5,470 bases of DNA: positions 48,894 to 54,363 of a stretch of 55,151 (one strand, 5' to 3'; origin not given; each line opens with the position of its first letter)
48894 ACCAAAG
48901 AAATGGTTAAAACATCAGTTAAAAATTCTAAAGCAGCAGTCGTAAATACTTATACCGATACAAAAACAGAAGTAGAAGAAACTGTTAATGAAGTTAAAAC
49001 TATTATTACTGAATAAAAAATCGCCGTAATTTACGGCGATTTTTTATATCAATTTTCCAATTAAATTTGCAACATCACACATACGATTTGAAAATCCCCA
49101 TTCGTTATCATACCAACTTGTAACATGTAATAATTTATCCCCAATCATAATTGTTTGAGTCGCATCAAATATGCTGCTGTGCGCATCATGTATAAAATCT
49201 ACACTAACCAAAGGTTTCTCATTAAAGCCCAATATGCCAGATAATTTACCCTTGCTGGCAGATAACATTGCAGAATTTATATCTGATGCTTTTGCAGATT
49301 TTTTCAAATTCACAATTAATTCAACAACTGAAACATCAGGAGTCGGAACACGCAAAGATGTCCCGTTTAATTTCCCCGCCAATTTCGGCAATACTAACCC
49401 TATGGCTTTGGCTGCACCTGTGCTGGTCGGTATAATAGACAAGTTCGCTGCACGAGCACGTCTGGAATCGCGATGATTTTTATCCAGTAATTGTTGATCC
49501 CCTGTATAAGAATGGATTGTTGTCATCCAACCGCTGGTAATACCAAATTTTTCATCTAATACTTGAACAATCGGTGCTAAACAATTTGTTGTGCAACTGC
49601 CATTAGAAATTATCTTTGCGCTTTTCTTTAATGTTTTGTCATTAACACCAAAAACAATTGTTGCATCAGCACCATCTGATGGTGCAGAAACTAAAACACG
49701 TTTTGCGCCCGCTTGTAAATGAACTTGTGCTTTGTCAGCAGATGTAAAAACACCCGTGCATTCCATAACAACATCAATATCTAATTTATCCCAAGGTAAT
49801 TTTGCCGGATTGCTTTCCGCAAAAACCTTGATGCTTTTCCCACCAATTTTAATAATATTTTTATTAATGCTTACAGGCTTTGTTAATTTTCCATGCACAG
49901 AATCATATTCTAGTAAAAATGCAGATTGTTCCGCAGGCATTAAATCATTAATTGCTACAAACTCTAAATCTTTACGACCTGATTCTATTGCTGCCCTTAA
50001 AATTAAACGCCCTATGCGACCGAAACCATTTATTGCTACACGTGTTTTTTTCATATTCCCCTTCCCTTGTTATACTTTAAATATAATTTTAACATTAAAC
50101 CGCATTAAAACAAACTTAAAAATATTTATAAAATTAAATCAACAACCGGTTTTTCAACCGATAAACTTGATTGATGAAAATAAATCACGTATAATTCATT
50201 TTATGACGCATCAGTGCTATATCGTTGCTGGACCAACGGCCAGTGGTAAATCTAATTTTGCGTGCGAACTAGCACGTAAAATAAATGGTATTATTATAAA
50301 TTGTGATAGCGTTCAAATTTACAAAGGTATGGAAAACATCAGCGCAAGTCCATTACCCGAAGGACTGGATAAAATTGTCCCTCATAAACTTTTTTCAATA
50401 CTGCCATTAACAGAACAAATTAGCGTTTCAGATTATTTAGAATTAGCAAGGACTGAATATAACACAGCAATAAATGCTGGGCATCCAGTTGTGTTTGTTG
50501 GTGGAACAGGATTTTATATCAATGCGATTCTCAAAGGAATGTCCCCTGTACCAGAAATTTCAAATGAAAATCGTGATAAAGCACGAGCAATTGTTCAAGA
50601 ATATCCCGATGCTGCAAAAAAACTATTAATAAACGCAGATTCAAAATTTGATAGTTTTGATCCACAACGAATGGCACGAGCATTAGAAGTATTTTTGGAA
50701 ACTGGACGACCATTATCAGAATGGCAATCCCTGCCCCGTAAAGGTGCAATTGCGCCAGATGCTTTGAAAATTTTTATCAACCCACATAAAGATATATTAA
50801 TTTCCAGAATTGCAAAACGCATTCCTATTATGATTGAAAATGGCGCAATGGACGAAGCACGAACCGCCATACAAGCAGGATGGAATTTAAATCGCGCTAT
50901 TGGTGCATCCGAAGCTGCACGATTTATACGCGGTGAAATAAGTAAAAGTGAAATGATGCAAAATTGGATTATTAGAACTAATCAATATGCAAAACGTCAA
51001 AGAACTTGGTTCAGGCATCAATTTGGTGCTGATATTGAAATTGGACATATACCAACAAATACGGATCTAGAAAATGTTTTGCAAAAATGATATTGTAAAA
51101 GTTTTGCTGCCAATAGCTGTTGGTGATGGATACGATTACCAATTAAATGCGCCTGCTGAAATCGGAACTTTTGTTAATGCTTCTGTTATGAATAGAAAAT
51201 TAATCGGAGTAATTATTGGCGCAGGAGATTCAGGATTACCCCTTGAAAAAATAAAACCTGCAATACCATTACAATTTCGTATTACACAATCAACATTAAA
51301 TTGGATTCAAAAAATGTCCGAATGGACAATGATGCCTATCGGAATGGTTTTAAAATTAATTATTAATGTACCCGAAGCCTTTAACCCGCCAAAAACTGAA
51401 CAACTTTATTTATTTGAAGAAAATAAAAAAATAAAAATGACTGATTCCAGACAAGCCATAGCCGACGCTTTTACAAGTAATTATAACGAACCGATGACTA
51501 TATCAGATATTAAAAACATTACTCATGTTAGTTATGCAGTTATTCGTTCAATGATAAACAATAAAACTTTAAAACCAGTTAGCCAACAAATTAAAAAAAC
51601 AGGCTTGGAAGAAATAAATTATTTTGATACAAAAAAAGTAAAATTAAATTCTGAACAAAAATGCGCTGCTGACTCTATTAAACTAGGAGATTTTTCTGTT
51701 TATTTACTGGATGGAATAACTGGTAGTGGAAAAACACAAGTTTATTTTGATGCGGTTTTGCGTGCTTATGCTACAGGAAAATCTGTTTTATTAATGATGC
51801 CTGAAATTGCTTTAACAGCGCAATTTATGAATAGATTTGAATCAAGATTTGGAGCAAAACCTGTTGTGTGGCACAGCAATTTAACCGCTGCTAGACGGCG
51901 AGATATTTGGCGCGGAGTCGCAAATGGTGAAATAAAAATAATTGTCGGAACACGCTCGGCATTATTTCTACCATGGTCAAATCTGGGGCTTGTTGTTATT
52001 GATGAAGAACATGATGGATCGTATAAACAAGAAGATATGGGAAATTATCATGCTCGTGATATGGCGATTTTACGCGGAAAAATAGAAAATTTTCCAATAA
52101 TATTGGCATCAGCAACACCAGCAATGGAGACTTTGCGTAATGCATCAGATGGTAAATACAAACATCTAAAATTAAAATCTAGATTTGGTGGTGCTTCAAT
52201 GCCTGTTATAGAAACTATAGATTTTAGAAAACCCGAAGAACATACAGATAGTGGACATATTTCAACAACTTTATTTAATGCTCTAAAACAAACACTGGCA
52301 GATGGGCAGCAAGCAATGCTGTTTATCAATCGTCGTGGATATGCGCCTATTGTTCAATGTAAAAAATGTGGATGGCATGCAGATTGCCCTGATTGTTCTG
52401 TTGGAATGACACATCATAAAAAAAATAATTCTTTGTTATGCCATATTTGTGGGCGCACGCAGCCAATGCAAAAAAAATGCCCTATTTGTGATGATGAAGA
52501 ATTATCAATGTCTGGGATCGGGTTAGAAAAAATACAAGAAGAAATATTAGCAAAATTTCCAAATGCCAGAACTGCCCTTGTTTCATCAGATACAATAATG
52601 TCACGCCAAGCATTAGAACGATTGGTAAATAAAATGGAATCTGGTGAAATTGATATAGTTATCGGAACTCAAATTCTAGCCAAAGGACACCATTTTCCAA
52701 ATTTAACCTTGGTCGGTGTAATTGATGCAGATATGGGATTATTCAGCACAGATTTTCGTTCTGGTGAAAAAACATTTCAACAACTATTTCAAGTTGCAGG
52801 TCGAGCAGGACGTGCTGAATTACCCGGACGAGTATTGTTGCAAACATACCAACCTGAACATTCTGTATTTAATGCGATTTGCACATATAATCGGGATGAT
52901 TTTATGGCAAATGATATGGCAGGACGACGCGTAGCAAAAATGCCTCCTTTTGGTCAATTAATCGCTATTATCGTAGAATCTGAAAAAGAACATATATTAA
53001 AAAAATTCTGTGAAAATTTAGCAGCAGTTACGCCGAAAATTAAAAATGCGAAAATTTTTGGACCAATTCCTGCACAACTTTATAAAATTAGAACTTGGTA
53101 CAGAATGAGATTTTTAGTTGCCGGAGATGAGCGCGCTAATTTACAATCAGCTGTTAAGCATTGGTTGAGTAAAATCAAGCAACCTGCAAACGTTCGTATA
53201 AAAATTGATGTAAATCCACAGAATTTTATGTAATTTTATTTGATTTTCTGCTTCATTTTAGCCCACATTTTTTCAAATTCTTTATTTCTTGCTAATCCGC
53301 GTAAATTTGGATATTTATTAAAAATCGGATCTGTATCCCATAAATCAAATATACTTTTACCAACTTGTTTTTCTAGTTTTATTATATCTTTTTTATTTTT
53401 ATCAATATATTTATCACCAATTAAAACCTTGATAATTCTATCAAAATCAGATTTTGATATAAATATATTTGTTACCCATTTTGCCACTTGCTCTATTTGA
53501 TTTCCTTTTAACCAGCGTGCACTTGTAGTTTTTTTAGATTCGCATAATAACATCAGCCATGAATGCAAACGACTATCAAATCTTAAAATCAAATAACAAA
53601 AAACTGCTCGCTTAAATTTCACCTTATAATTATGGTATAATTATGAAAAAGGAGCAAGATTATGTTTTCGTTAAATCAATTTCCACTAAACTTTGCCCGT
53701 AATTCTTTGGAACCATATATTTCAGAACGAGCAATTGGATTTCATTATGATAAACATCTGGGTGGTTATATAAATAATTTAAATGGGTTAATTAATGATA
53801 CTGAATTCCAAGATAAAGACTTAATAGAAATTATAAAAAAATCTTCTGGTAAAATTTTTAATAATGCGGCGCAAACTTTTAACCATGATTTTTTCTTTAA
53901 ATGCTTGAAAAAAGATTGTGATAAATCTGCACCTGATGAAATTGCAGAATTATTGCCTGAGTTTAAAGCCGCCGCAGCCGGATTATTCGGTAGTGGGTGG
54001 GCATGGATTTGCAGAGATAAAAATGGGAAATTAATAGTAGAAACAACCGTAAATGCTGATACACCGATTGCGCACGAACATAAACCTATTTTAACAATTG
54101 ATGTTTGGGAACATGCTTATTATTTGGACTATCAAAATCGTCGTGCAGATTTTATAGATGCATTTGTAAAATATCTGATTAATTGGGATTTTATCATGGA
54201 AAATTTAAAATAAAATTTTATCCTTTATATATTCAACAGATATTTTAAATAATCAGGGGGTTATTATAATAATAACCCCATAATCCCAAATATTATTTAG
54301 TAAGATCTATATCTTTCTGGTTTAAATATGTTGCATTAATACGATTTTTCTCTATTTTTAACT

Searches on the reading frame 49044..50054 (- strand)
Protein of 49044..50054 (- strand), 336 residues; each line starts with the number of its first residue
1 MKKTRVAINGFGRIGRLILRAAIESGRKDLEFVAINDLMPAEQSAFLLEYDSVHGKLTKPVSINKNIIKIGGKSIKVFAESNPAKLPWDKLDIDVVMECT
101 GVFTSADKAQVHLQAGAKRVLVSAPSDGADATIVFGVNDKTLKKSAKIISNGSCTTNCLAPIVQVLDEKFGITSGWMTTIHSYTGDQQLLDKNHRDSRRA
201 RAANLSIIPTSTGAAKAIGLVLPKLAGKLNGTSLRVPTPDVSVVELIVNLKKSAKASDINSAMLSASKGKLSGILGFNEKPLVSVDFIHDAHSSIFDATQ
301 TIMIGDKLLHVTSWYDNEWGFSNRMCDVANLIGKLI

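Call 43: search_protein_families(library=pfam, proteins=[window:49044-50054:-], max_evalue=0.001)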
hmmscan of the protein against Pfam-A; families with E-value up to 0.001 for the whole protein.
window:49044-50054:- (336 aa): 2 families
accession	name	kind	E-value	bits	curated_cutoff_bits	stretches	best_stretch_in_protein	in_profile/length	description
PF02800.25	Gp_dh_C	-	1.1e-63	214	24.4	1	159-315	1-158/158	Glyceraldehyde 3-phosphate dehydrogenase, C-terminal domain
PF00044.30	Gp_dh_N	-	3.2e-37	127.3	31.7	1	5-105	2-100/101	Glyceraldehyde 3-phosphate dehydrogenase, NAD binding domain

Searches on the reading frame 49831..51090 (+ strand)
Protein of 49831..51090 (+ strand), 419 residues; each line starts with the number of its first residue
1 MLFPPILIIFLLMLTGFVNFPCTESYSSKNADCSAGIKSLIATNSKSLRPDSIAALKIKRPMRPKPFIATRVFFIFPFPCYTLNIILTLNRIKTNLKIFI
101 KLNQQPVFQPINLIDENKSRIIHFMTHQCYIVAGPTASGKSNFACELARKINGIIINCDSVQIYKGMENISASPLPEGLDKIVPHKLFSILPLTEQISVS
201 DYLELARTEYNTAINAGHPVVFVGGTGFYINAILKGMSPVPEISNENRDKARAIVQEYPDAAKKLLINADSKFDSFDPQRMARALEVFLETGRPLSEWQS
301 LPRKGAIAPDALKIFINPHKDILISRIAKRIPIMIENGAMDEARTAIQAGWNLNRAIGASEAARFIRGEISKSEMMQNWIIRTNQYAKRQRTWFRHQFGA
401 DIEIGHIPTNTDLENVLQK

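Call 43: search_protein_families(library=pfam, proteins=[window:49831-51090:+], max_evalue=0.001)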
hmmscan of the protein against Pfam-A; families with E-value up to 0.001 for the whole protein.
window:49831-51090:+ (419 aa): 2 families
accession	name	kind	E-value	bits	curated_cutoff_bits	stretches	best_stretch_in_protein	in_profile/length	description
PF01715.23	IPPT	-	1.6e-53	182.3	23.6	1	162-397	1-243/243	IPP transferase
PF01745.22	IPT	-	2.2e-05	24.5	20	1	128-181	2-55/233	Isopentenyl transferase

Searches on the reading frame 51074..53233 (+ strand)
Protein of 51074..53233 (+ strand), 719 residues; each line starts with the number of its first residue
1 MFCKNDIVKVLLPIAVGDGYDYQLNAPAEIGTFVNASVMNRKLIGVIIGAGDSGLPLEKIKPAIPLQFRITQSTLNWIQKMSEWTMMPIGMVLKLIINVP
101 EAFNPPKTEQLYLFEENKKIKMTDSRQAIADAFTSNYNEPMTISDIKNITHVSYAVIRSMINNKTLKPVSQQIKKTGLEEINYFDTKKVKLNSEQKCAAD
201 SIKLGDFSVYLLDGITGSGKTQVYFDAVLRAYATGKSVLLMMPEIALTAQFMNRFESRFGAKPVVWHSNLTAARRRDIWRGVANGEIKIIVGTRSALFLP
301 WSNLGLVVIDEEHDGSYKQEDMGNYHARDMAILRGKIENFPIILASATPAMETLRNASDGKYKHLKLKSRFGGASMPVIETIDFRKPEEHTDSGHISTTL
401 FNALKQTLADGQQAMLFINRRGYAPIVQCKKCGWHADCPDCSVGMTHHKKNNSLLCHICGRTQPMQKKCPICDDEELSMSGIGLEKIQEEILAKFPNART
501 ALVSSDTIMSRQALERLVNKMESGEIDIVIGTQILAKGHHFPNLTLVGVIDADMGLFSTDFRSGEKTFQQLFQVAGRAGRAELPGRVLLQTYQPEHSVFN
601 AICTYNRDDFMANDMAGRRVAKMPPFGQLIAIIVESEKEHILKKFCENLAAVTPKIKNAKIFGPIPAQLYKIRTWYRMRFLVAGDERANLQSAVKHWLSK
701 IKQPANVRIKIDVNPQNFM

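Call 43: search_protein_families(library=pfam, proteins=[window:51074-53233:+], max_evalue=0.001)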
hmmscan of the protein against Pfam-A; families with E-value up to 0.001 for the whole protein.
window:51074-53233:+ (719 aa): 6 families
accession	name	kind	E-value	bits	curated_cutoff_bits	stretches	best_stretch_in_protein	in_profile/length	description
PF18074.6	PriA_C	-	3.8e-20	72.9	26.9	1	625-715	1-95/95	Primosomal protein N C-terminal domain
PF00270.35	DEAD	-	3.7e-18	66.2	26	1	195-355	4-165/167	DEAD/DEAH box helicase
PF04851.21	ResIII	-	1.9e-11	44.6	22.5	1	189-326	2-142/164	Type III restriction enzyme, res subunit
PF00271.37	Helicase_C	-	2.4e-11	44.3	23.5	1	497-581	39-109/110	Helicase conserved C-terminal domain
PF18319.7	Zn_ribbon_PriA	-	4.3e-10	39.8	26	1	438-464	1-27/27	PriA DNA helicase Cys-rich region (CRR) domain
PF17764.6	PriA_3primeBD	-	4.2e-08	33.4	22.7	1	9-97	1-95/96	3'DNA-binding domain (3'BD)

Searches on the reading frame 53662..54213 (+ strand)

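Call 43: search_protein_families(library=pfam, proteins=[window:53662-54213:+], max_evalue=0.001)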
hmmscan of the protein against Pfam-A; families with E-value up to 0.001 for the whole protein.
window:53662-54213:+ (183 aa): 2 families
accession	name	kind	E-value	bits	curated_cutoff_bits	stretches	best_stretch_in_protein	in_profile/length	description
PF02777.23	Sod_Fe_C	-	6.1e-32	110.2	20.9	1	94-180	16-101/102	Iron/manganese superoxide dismutases, C-terminal domain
PF00081.27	Sod_Fe_N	-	3.1e-21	76.1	27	1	8-82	6-81/82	Iron/manganese superoxide dismutases, alpha-hairpin domain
